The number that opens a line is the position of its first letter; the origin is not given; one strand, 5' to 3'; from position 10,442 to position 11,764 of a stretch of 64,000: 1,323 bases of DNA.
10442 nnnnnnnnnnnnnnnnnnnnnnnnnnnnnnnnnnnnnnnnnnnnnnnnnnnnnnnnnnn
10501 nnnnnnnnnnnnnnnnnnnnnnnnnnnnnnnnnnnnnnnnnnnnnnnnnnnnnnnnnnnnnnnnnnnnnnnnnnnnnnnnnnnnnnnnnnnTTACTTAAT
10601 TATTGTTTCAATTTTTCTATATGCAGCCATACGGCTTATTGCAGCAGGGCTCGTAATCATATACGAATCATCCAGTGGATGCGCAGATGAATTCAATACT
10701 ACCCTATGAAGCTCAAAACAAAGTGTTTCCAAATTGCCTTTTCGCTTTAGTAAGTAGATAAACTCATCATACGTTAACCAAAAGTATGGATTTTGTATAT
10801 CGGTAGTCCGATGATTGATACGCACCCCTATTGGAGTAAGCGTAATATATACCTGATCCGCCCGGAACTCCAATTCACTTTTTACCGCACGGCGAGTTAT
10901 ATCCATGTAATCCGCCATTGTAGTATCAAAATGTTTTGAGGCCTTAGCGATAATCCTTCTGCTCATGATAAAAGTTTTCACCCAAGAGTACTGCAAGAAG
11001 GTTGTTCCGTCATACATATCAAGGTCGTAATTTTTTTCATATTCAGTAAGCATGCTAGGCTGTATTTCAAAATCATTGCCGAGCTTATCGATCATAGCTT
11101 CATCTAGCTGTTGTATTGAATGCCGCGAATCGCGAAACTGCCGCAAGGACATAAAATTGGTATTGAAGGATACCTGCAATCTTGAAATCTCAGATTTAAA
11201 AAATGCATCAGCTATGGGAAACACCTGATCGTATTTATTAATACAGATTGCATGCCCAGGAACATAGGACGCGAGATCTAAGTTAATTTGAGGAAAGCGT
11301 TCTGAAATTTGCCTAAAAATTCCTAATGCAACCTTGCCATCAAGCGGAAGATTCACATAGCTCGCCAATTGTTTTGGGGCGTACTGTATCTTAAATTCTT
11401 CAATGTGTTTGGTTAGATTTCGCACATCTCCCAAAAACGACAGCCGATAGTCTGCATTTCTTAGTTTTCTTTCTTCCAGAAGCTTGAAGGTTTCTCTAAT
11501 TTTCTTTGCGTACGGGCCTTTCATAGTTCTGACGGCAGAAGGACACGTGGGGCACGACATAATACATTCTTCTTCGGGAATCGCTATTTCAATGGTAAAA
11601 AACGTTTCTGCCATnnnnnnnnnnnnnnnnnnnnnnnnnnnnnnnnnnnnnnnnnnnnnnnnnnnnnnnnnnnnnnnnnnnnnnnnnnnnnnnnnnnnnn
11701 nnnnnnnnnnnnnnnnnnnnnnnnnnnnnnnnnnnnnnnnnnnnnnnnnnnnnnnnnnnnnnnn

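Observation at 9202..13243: AT-rich accessory cassette next to tRNA-Val: CX3CX2C protein, 408-aa unknown protein and a DHA2 MFS exporter, bracketed by near-identical 38-nt hairpin direct repeats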

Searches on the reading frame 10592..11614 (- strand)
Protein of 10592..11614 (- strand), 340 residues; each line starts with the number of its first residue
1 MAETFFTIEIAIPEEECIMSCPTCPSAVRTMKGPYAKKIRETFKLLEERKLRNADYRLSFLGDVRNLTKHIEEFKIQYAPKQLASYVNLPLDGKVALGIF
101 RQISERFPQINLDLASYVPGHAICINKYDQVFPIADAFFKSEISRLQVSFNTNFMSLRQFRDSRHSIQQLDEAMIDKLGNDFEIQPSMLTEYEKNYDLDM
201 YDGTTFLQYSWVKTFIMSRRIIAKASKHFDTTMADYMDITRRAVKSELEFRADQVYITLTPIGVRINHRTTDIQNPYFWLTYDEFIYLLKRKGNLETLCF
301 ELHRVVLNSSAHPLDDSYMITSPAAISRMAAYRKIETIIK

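Call 5: search_protein_families(library=pfam, proteins=[window:10592-11614:-], max_evalue=1)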
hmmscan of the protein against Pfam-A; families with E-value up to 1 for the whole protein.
window:10592-11614:- (340 aa): 1 family
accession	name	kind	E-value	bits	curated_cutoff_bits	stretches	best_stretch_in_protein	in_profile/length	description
PF21715.3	CggR_N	-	0.038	14.2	30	1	232-271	22-61/71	CggR N-terminal DNA binding domain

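Call 7: search_protein_families(library=padloc, proteins=[window:10592-11614:-], max_evalue=1)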
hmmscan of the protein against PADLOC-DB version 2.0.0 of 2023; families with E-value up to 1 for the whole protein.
window:10592-11614:- (340 aa): 0 families

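Call 8: search_protein_families(library=ncbifam, proteins=[window:10592-11614:-], max_evalue=1)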
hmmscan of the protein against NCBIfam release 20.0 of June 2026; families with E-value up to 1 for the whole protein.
window:10592-11614:- (340 aa): 0 families

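Call 11: find_homologous_proteins(query=window:10592-11614:-)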
Query window:10592-11614:- (340 aa): 2 proteins with E <= 0.001 among 1033 candidates.
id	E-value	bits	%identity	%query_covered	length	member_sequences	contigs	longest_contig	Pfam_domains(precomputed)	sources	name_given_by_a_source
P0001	2.0e-226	768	100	100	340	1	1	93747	-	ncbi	-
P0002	1.4e-17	82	24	84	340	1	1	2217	-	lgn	-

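Call 13: find_encoding_contigs(protein=P0001, flank=10000)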
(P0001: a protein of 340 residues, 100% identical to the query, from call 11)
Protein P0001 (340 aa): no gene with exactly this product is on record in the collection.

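Call 14: find_encoding_contigs(protein=P0002, flank=10000)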
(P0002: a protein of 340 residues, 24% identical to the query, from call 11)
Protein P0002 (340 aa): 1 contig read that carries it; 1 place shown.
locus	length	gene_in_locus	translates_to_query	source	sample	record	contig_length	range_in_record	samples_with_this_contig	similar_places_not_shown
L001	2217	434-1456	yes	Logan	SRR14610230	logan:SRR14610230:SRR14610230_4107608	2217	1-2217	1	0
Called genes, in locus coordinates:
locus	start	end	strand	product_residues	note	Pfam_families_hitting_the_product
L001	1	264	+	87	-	?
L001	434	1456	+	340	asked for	-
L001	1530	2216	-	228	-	?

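Call 27: find_homologous_proteins(query=A2, max_evalue=0.01)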
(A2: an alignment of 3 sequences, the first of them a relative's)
Query A2 (3 sequences) (340 aa, profile of the alignment): 12 proteins with E <= 0.01 among 3446 candidates.
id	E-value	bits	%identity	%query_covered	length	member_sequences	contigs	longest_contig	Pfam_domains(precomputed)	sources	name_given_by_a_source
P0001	1.9e-162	558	100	100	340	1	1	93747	-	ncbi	-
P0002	2.5e-149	515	24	84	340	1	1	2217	-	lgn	-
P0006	3.4e-74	268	23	84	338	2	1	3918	-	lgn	-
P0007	5.9e-73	264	24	83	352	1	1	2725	-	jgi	jgi:hypothetical protein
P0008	7.4e-72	260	26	84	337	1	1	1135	-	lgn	-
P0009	3.6e-71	258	26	85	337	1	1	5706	-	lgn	-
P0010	4.6e-70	254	28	84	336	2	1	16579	-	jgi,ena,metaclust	metaclust:\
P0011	2.4e-68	249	26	84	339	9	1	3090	-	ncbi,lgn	-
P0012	1.7e-67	246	25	85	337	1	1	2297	-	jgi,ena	-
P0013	7.4e-66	241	24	84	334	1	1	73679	-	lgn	-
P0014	1.6e-64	236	24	86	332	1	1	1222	-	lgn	-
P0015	4.2e-59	218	24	85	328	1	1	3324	-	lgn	-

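Call 29: find_encoding_contigs(protein=P0013, flank=10000, max_places=3)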
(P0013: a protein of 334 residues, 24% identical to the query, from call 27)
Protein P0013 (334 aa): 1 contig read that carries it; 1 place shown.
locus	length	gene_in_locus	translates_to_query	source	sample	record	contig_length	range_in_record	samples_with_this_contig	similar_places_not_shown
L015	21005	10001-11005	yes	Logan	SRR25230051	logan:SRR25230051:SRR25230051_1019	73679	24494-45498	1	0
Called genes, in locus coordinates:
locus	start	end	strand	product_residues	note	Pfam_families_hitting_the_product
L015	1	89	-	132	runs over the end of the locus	PF00856:SET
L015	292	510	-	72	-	PF02609:Exonuc_VII_S (faint)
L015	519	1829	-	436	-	PF13742:tRNA_anti_2, PF02601:Exonuc_VII_L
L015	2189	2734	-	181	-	-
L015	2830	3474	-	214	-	-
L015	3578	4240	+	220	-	-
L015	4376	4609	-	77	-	-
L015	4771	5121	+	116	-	-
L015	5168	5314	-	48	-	-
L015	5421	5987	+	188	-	-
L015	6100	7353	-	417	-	PF00817:IMS, PF11799:IMS_C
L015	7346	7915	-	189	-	PF00717:Peptidase_S24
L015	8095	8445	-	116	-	PF20409:SnoaL_5, PF12680:SnoaL_2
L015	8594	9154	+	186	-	PF04203:Sortase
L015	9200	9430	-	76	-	-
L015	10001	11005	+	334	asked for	-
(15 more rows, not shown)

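Call 30: find_encoding_contigs(protein=P0010, flank=10000, max_places=3)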
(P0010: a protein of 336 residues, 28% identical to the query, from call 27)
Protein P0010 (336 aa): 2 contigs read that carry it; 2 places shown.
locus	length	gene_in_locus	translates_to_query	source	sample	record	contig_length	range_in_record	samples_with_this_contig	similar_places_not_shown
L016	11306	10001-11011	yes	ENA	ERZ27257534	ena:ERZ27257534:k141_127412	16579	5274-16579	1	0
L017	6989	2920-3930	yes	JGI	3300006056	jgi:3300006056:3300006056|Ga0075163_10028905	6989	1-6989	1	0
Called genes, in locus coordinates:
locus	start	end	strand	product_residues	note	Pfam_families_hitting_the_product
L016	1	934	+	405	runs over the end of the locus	PF28597:T2SSF_N, PF00482:T2SSF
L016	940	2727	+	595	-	PF13620:CarboxypepD_reg (weak), PF08308:PEGA (faint)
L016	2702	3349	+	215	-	-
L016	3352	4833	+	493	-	-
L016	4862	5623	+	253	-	PF00121:TIM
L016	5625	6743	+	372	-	PF00162:PGK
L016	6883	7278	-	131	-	PF11969:DcpS_C, PF01230:HIT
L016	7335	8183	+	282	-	-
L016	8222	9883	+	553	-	PF01368:DHH, PF02272:DHHA1 (weak), PF17768:RecJ_OB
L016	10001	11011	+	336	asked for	-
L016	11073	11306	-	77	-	?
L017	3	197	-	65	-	?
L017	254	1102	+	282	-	-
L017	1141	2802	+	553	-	PF01368:DHH, PF02272:DHHA1 (weak), PF17768:RecJ_OB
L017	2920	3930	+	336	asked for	-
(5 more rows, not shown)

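Call 31: find_encoding_contigs(protein=P0009, flank=10000, max_places=3)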
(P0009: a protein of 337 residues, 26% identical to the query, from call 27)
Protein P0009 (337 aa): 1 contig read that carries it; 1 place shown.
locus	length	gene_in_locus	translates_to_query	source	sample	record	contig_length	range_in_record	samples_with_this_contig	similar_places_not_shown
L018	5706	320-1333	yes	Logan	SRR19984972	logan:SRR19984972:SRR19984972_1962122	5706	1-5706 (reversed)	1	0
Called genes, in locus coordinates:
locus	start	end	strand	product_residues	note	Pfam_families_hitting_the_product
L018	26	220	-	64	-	-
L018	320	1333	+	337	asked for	-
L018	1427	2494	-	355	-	PF06723:MreB_Mbl, PF00022:Actin, PF00012:HSP70, PF14450:FtsA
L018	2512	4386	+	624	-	-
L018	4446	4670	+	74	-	-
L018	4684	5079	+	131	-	PF02130:YbeY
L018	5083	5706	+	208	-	?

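Call 40: search_protein_representatives(alignment_id=A1)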
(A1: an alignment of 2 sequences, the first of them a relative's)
Query: 2 sequences, 354 profile positions. Proteins with E-value up to 0.001 (for the whole library): 38; up to 1e-10: 19; up to 1e-30: 9. The best 38 are listed.
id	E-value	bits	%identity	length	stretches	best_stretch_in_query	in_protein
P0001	7.0e-191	650.1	-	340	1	1-348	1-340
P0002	6.6e-186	633.7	-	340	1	5-354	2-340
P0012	4.8e-74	265.8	-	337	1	5-353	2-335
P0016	7.8e-44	166.5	-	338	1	6-341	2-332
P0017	2.9e-43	164.6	-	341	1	6-341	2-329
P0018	1.3e-39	152.6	-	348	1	6-327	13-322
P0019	8.7e-39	149.8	-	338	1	14-337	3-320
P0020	5.7e-37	143.9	-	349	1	13-333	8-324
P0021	2.6e-32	128.5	-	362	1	5-341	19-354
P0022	4.3e-28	114.7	-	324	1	19-338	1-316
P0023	8.0e-28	113.8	-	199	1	146-353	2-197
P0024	6.8e-27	110.7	-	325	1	8-330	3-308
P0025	1.2e-26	109.9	-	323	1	10-343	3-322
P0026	1.3e-26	109.8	-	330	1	15-315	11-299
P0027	3.8e-26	108.3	-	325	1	7-337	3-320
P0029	5.6e-16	74.8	-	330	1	8-318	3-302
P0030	1.4e-15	73.6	-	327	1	6-310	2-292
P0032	8.2e-09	51.3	-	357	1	5-303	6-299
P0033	1.6e-07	47.0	-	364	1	1-313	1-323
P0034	3.5e-07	45.9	-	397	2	135-302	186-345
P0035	2.1e-06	43.4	-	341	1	7-300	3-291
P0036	3.1e-06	42.8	-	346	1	8-307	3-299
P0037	5.9e-06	41.9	-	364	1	6-300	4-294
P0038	8.3e-06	41.4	-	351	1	7-302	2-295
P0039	1.1e-05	41.0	-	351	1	7-293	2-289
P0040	1.1e-05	41.0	-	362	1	7-346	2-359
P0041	1.1e-05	40.9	-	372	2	134-303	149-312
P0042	1.3e-05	40.7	-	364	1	6-304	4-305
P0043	2.9e-05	39.6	-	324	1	7-304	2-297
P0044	4.2e-05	39.0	-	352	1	6-309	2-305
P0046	1.5e-04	37.2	-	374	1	6-314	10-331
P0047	3.5e-04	36.0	-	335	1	118-352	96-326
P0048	4.0e-04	35.8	-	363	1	4-311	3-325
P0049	4.8e-04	35.6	-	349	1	7-305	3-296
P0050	8.1e-04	34.8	-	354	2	7-180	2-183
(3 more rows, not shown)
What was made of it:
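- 10592..11614 (-): 340-aa divergent radical-SAM-like protein (C17/C21/C24; C-terminal motif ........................). Family of 38 clusters at 50% identity (call 40).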

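Call 42: search_protein_families(library=pfam, alignment_id=A6, max_evalue=1)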
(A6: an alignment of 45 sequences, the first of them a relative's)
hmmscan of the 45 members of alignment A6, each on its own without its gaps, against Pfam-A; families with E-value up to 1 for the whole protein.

A. member 1, P0001 (340 aa): 1 family
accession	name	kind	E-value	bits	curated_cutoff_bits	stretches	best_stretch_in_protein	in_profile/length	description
PF21715.3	CggR_N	-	0.038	14.2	30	1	232-271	22-61/71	CggR N-terminal DNA binding domain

B. families by the number of members that match (of 45 scanned): 26 families (the first 25 are shown)
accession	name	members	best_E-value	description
PF04055.27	Radical_SAM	2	1.4e-05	Radical SAM superfamily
PF02833.19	DHHA2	2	0.037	DHHA2 domain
PF09236.15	AHSP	2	0.052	Alpha-haemoglobin stabilising protein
PF19430.4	TBC1D23_C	2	0.17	TBC1 domain family member 23 C-terminal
PF02485.27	Branch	1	0.00023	Core-2/I-Branching enzyme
PF22949.1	HRI2_3H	1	0.0045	Heme-regulated eIF-2-alpha kinase, helical domain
PF24975.1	UBA_Rad5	1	0.0099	Fungal Rad5 UBA-like domain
PF03016.20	Exostosin_GT47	1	0.013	Exostosin GT47 domain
PF22333.2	Ago_PAZ_arc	1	0.026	Argonaute, PAZ domain, archaea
PF13499.12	EF-hand_7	1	0.033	EF-hand domain pair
PF21715.3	CggR_N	1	0.038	CggR N-terminal DNA binding domain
PF23837.1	DUF7207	1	0.062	Family of unknown function (DUF7207)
PF02376.21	CUT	1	0.065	CUT domain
PF20432.4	Xre-like-HTH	1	0.073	Antitoxin Xre-like helix-turn-helix domain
PF00264.25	Tyrosinase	1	0.087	Common central domain of tyrosinase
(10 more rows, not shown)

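Call 43: search_solved_structures(query=A6, max_evalue=10, show_alignments=2)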
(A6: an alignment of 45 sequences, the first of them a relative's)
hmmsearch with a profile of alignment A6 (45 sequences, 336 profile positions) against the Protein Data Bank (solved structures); distinct sequences matched with E-value up to 10: 6.
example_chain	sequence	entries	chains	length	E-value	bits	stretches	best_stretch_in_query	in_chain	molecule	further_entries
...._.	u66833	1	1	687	0.11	14.7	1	51-116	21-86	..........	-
3wjm_A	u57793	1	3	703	0.11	14.6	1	51-116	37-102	Arylphorin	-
5cmz_B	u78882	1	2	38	0.14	14.4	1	152-184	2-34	Artificial HIV entry inhibitor AP3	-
4m7s_A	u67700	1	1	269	0.2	13.8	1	9-41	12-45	BtrN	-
4m7t_A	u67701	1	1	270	0.37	13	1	9-41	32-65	BtrN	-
6ki9_A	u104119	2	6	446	0.94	11.6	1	253-289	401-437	FabMG, novel types of Enoyl-acyl carrier protein reductase | Enoyl-acyl carrier protein reductase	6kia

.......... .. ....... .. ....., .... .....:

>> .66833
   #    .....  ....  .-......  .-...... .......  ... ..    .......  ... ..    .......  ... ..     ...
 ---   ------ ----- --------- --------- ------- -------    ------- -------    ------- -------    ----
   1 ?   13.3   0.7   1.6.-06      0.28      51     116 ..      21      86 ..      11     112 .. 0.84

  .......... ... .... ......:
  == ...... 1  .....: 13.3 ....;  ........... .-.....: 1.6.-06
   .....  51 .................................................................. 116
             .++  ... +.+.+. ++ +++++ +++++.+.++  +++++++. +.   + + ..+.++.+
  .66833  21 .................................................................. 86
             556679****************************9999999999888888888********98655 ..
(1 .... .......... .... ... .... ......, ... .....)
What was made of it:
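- The family profile touches BtrN at E = 0.2 (call 43).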

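Call 44: predict_structure(alignment_id=A3)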
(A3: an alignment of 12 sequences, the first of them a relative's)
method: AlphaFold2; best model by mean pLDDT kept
length: 340 residues; sequences in the alignment: 12
mean_pLDDT: 76.8   pTM: 0.79
mean pLDDT of the five models: 76.8, 75.9, 76.0, 74.9, 70.5
residues with pLDDT >= 90: 54; 70-90: 191; 50-70: 71; < 50: 24
segments of 3 or more residues with pLDDT < 50: 16-29, 227-230, 338-340
pLDDT, mean of each block of 10 residues (from residue 1): 71 56 43 79 90 85 87 87 85 92 89 77 60 90 89 72 80 81 77 63 71 83 61 67 66 77 77 75 92 85 85 74 85 62
secondary structure, 60 per line:
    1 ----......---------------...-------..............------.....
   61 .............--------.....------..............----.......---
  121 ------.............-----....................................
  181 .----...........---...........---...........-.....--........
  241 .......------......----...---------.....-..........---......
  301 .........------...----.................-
elements in order: E5-10 H36-49 E56-63 H64-73 E82-86 H93-106 E111-117 H127-139 E145-156 H157-181 E186-196 E200-210 E214-224 H226-230 H233-247 E254-259 E264-266 H282-291 H295-309 H323-339
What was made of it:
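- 10592..11614 (-): Model pLDDT 76.8 (call 44).
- On Radical SAM superfamily: Strand E5-10 precedes the motif in the model (call 44).
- The AlphaFold model (pLDDT 76.8, pTM 0.79) has alternating beta/alpha elements (call 44). The motif sits right after beta-1 at the extreme N-terminus of a beta/alpha repeat fold, as in the superfamily (call 44).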

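Call 48: fold_search(model_id=the predicted structure, library=pdb)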
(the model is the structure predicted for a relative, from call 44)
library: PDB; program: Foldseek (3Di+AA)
matches with E <= 10: 1015; with E <= 0.001: 3
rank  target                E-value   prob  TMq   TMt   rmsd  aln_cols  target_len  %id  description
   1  8hzy_B                4.0e-04  0.99  0.44  0.35  10.5       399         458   10  The crystal structure of a Radical SAM Enzyme DesII (released 2024-07-10)
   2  8hzv_D                5.4e-04  0.99  0.42  0.32   9.4       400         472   11  The crystal structure of a Radical SAM Enzyme DesII (released 2024-07-10)
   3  8hzv_C                8.7e-04  0.98  0.41  0.31  10.5       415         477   12  The crystal structure of a Radical SAM Enzyme DesII (released 2024-07-10)
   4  8hzv_A                2.1e-03  0.96  0.41  0.31  10.1       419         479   11  The crystal structure of a Radical SAM Enzyme DesII (released 2024-07-10)
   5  5b3t_A                3.2e-03  0.28  0.16  0.17  19.8       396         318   10  Crystal structure of apo-form biliverdin reductase from Synechocystis sp. PCC 6803 (released 2017-02-15)
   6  1lc0                  1.2e-02  0.23  0.18  0.20  19.1       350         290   10  Structure of Biliverdin Reductase and the Enzyme-NADH Complex (released 2002-07-17)
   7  3oif_A                1.6e-02  0.57  0.22  0.26   8.7       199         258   12  Crystal Structure of Enoyl-ACP Reductases I (FabI) from B. subtilis (complex with NAD and TCL) (released 2011-01-05)
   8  6tbb_A                1.6e-02  0.54  0.21  0.25   9.1       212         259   11  Crystal structure of S. aureus FabI in complex with NADPH and kalimantacin A (batumin) (released 2020-04-01)
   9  5ycx                  1.7e-02  0.89  0.25  0.33   7.7       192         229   12  X-Ray Structure of Enoyl-Acyl Carrier Protein Reductase from Bacillus Anthracis with c-terminal His tag (Apo form) (released 2018-02-21)
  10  4cuz_H                1.7e-02  0.69  0.22  0.27   8.6       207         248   12  Crystal structure of S. aureus FabI in complex with NADPH and PT173 (released 2014-04-16)
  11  6tbb_B                1.8e-02  0.51  0.21  0.25   9.1       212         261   11  Crystal structure of S. aureus FabI in complex with NADPH and kalimantacin A (batumin) (released 2020-04-01)
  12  3bts_B                1.8e-02  0.41  0.20  0.18  12.5       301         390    8  Crystal structure of a ternary complex of the transcriptional repressor Gal80p (Gal80S0 [G301R]) and the acidic activa (released 2008-03-04)
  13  4cbv_F                2.1e-02  0.33  0.18  0.23  18.2       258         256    9  X-ray structure of full-length ComE from Streptococcus pneumoniae. (released 2014-02-12)
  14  8e73_A9               2.3e-02  0.16  0.19  0.20  22.1       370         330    6  Vigna radiata supercomplex I+III2 (full bridge) (released 2023-01-11)
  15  6tbb_D                2.6e-02  0.44  0.21  0.26   9.1       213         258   11  Crystal structure of S. aureus FabI in complex with NADPH and kalimantacin A (batumin) (released 2020-04-01)
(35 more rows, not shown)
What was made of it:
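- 10592..11614 (-): Foldseek top 4 hits are the radical SAM enzyme DesII (call 48).
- Its four best Foldseek PDB hits are all the radical SAM enzyme DesII (E = 4e-4, probability 0.99, TM 0.44; call 48).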

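Call 57: search_protein_families(library=phrogs, proteins=[P0001], max_evalue=1)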
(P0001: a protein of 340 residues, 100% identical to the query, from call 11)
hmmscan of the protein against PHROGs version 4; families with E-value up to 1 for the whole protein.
P0001 (340 aa): 1 family
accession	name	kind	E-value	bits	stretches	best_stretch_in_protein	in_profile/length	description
phrog_21057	-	unknown function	0.29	12.1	1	6-29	12-35/72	-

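Call 58: search_protein_families(library=pfam, proteins=[P0032, P0033, P0034, P0036, P0040, P0042, P0046, P0048, P0049, P0050], max_evalue=0.01)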
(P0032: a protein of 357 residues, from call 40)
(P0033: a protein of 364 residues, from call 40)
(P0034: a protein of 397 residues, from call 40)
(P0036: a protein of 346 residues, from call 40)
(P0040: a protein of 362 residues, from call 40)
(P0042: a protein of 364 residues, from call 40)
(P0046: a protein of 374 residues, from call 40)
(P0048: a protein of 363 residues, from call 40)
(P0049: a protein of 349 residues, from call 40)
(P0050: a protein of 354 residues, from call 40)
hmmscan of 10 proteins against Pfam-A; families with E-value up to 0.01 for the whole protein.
P0032 (357 aa): 0 families

P0033 (364 aa): 1 family
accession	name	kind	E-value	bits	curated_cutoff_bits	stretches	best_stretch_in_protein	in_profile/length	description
PF24975.1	UBA_Rad5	-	0.0099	16.4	27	0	305-329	12-36/40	Fungal Rad5 UBA-like domain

P0034 (397 aa): 0 families

P0036 (346 aa): 1 family
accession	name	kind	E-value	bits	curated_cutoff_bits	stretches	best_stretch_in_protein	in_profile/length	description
PF22949.1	HRI2_3H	-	0.0045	17.2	27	0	311-344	26-58/80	Heme-regulated eIF-2-alpha kinase, helical domain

P0040 (362 aa): 0 families

P0042 (364 aa): 0 families

P0046 (374 aa): 0 families

P0048 (363 aa): 0 families

P0049 (349 aa): 0 families

P0050 (354 aa): 0 families
